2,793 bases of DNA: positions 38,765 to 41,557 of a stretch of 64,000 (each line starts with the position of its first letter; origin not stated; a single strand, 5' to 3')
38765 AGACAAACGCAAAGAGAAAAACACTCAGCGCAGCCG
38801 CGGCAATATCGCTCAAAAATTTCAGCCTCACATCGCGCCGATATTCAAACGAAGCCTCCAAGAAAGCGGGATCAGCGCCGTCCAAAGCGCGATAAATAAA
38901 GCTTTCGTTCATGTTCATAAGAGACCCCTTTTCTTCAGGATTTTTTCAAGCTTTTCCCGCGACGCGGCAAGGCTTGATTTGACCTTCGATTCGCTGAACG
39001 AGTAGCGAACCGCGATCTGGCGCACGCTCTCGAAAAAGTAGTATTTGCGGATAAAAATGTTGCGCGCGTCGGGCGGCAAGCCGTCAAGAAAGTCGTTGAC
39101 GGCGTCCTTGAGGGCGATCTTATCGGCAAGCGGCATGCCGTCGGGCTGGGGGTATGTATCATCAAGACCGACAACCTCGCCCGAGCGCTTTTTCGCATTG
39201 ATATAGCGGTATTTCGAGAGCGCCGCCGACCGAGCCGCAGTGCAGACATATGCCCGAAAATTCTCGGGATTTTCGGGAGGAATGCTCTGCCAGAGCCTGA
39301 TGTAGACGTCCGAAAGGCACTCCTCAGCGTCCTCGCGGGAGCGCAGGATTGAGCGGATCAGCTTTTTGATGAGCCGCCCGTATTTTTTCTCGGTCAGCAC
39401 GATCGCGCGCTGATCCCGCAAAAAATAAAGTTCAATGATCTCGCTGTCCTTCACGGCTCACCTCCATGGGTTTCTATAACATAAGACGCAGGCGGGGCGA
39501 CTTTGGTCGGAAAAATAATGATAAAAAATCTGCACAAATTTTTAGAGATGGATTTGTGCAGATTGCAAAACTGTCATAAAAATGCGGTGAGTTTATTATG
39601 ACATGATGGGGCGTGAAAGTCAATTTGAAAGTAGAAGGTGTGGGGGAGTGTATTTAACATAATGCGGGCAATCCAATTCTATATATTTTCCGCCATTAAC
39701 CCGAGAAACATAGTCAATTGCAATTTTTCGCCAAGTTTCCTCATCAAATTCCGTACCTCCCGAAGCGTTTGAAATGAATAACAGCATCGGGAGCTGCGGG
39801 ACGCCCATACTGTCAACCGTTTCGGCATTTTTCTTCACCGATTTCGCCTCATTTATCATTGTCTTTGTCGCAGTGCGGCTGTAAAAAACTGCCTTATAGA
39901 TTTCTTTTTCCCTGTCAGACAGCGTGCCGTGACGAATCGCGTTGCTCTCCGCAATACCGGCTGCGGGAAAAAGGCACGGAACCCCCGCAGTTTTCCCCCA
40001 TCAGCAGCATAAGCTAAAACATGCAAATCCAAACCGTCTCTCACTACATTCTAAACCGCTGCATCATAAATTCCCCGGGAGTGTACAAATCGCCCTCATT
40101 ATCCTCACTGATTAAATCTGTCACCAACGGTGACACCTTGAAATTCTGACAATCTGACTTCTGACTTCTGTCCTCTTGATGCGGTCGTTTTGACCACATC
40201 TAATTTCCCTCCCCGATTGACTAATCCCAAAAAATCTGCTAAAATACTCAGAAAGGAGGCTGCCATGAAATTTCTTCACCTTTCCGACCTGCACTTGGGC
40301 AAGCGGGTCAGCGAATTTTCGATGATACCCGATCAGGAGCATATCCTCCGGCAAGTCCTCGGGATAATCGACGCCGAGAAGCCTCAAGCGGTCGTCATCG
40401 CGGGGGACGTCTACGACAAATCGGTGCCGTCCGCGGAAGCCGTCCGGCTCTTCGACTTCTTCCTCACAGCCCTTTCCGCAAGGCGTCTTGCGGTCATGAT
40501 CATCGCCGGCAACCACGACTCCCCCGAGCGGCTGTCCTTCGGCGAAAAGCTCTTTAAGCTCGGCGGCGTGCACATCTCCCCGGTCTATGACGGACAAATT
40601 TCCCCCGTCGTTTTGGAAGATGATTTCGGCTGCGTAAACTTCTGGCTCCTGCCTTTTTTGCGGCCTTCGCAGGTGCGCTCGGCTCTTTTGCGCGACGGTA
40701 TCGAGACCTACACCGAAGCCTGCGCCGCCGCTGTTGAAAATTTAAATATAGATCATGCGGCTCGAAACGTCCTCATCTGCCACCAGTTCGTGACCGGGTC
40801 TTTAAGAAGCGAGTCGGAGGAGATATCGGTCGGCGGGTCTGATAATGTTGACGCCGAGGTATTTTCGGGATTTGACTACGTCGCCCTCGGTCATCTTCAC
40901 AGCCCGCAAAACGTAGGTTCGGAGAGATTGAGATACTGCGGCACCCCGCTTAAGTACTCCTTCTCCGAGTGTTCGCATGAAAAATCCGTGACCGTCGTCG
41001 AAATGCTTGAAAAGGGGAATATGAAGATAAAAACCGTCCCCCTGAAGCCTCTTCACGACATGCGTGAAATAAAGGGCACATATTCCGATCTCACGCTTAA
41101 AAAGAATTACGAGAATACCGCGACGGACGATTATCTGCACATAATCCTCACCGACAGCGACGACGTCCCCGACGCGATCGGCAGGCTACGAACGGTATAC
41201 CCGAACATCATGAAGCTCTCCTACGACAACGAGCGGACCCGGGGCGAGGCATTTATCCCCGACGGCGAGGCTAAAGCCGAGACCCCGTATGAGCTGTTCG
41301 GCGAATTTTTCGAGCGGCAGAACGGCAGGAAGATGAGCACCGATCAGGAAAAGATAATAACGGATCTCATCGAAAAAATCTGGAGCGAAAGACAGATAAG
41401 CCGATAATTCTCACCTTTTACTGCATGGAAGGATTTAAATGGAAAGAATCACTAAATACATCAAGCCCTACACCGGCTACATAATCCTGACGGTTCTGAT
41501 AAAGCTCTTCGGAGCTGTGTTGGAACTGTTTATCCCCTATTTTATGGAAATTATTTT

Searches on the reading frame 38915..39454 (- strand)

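Call 49: search_protein_families(library=pfam, proteins=[window:38915-39454:-], max_evalue=0.00001)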
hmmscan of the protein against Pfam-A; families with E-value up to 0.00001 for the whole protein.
window:38915-39454:- (179 aa): 2 families
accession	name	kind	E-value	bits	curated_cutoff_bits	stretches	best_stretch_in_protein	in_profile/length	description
PF04542.20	Sigma70_r2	-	7.8e-12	45.3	24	1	24-83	4-66/71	Sigma-70 region 2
PF08281.18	Sigma70_r4_2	-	8e-07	29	25.7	1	119-169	4-54/54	Sigma-70, region 4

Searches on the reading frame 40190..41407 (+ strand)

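Call 49: search_protein_families(library=pfam, proteins=[window:40190-41407:+], max_evalue=0.00001)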
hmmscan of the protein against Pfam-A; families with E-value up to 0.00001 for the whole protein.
window:40190-41407:+ (405 aa): 3 families
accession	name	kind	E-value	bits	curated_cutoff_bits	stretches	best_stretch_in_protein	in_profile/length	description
PF12320.13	SbcD_C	-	2.3e-21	76.5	24.4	1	287-378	1-94/94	Type 5 capsule protein repressor C-terminal domain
PF00149.33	Metallophos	-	9.3e-15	56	21.5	1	26-239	1-191/191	Calcineurin-like phosphoesterase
PF12850.12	Metallophos_2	-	1.1e-06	29.1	27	1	26-242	1-122/154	Calcineurin-like phosphoesterase superfamily domain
